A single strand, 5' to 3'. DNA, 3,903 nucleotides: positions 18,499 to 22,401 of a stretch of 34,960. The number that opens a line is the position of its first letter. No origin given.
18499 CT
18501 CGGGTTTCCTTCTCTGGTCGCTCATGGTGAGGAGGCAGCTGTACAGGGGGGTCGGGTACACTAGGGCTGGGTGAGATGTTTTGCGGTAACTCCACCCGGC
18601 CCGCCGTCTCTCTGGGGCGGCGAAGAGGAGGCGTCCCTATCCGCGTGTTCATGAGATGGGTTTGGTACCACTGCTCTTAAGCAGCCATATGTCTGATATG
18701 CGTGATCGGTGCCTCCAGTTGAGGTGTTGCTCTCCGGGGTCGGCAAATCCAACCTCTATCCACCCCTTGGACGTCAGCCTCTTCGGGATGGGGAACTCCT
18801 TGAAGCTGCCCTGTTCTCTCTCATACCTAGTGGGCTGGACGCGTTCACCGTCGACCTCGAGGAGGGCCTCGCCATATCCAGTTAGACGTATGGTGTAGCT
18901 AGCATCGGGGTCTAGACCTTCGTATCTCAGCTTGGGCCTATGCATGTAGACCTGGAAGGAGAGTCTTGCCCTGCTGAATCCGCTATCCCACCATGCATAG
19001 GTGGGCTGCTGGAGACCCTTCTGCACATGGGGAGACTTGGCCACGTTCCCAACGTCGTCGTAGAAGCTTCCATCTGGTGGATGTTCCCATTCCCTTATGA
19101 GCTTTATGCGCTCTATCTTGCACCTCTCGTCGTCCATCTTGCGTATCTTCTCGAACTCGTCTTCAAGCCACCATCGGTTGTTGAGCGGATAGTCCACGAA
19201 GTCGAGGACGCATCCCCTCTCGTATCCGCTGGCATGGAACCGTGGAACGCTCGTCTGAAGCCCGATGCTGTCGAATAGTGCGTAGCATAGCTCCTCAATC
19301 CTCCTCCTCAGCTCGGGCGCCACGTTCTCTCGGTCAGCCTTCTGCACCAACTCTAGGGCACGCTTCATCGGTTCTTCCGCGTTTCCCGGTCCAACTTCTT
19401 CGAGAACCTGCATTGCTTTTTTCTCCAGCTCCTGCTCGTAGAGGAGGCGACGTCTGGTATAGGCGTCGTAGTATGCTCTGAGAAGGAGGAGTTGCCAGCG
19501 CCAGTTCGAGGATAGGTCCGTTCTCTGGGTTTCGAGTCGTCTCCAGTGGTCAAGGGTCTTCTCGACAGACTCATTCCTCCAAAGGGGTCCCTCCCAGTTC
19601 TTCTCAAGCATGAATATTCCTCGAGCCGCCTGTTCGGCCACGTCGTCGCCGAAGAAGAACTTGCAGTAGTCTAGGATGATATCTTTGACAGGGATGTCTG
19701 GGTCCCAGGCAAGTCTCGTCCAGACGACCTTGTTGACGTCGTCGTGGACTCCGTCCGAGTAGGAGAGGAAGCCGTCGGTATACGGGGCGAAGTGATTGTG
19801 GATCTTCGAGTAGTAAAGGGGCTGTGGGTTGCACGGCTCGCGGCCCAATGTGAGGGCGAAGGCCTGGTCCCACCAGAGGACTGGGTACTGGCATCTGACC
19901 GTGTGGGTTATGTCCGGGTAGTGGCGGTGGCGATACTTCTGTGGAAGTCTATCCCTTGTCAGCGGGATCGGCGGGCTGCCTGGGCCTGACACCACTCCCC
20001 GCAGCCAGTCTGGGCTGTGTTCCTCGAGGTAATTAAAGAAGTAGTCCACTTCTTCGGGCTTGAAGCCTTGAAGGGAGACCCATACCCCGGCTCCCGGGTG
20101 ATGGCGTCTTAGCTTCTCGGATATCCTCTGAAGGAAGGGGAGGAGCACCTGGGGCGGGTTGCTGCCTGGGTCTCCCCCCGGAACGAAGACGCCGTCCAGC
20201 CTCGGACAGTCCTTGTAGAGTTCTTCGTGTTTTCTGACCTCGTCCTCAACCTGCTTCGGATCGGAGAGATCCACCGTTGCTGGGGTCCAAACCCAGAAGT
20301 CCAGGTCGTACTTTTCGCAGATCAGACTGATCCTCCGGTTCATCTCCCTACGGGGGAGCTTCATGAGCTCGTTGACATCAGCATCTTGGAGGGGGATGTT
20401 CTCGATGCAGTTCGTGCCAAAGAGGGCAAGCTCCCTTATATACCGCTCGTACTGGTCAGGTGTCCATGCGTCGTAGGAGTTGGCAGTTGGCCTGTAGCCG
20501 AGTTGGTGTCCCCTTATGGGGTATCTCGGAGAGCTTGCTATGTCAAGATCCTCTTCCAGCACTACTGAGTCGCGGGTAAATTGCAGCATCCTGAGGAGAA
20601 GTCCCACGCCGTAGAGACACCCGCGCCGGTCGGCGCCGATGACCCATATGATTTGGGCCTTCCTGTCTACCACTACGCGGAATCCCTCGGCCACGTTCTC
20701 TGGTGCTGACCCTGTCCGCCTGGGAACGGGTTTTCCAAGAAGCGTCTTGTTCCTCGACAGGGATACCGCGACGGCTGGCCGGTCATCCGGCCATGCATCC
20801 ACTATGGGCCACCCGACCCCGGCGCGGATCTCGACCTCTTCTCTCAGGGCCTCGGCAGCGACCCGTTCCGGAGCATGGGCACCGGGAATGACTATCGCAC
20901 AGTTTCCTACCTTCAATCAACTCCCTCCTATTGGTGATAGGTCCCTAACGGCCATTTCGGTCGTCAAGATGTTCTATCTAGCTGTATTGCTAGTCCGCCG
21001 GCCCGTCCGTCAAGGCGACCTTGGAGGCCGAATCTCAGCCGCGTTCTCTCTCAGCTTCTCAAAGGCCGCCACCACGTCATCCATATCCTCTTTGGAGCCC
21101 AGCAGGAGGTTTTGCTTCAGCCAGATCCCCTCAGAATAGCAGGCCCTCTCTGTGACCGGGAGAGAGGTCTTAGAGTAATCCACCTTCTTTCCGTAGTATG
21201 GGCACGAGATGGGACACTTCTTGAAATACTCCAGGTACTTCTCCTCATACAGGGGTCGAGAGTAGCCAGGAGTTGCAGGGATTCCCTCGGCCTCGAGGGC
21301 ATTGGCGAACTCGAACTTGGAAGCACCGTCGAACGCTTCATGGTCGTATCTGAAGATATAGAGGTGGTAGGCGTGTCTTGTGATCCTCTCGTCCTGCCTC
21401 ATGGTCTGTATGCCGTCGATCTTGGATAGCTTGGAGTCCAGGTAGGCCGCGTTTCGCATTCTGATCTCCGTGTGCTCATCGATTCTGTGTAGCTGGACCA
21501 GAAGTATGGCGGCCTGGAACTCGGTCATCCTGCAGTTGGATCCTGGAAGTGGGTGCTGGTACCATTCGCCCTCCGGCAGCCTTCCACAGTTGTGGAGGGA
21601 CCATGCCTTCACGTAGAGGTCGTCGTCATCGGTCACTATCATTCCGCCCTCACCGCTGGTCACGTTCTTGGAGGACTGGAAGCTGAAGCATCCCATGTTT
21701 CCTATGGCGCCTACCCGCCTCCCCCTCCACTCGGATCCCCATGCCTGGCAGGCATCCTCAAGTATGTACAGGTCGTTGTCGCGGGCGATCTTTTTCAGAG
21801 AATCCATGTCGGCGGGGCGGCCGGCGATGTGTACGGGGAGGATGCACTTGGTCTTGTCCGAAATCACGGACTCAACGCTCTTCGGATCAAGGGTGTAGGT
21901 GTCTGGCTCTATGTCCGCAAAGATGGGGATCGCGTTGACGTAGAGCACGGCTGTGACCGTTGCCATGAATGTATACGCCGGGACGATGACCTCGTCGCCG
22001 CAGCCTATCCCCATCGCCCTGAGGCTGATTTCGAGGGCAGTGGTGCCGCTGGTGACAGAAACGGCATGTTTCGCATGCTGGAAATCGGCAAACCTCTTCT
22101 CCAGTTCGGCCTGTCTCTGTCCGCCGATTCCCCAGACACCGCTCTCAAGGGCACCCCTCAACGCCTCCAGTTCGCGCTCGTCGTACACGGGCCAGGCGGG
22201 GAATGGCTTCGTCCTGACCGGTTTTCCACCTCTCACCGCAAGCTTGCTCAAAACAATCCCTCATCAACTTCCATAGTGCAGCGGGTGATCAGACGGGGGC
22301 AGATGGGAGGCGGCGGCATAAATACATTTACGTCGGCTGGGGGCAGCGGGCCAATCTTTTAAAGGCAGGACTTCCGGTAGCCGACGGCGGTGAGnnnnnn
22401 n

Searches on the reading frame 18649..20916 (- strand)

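Call 6: search_protein_families(library=pfam, proteins=[window:18649-20916:-], max_evalue=0.01)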
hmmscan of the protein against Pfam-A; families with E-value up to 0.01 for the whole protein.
window:18649-20916:- (755 aa): 1 family
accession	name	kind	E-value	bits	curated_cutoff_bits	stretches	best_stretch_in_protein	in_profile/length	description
PF02838.20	Glyco_hydro_20b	-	0.0068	17.6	26.1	0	17-112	33-109/124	Glycosyl hydrolase family 20, domain 2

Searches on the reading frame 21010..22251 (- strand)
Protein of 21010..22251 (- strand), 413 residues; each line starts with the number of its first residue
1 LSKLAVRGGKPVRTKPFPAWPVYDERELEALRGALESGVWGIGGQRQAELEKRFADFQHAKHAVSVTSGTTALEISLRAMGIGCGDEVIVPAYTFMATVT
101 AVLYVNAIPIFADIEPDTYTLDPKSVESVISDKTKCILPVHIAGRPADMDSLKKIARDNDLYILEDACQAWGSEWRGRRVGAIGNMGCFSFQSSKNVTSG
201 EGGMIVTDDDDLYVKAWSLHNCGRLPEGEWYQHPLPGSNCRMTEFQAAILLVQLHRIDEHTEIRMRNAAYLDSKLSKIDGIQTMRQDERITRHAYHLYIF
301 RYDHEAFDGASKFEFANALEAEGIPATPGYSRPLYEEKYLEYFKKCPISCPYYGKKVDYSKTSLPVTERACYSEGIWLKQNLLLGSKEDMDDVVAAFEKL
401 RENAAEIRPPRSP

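Call 7: search_protein_families(library=pfam, proteins=[window:21010-22251:-], max_evalue=0.01)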
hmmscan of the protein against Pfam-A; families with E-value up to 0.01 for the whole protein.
window:21010-22251:- (413 aa): 4 families
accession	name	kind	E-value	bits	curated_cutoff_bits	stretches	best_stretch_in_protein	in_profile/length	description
PF01041.23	DegT_DnrJ_EryC1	-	5.1e-108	361.9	19.8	1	24-397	4-359/360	DegT/DnrJ/EryC1/StrS aminotransferase family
PF00266.25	Aminotran_5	-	5.6e-06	26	21.5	1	48-173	46-182/371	Aminotransferase class-V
PF01053.26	Cys_Met_Meta_PP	-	2.7e-05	23.4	27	1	47-167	54-174/381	Cys/Met metabolism PLP-dependent enzyme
PF01212.27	Beta_elim_lyase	-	0.0001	22.2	27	1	48-287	35-277/288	Beta-eliminating lyase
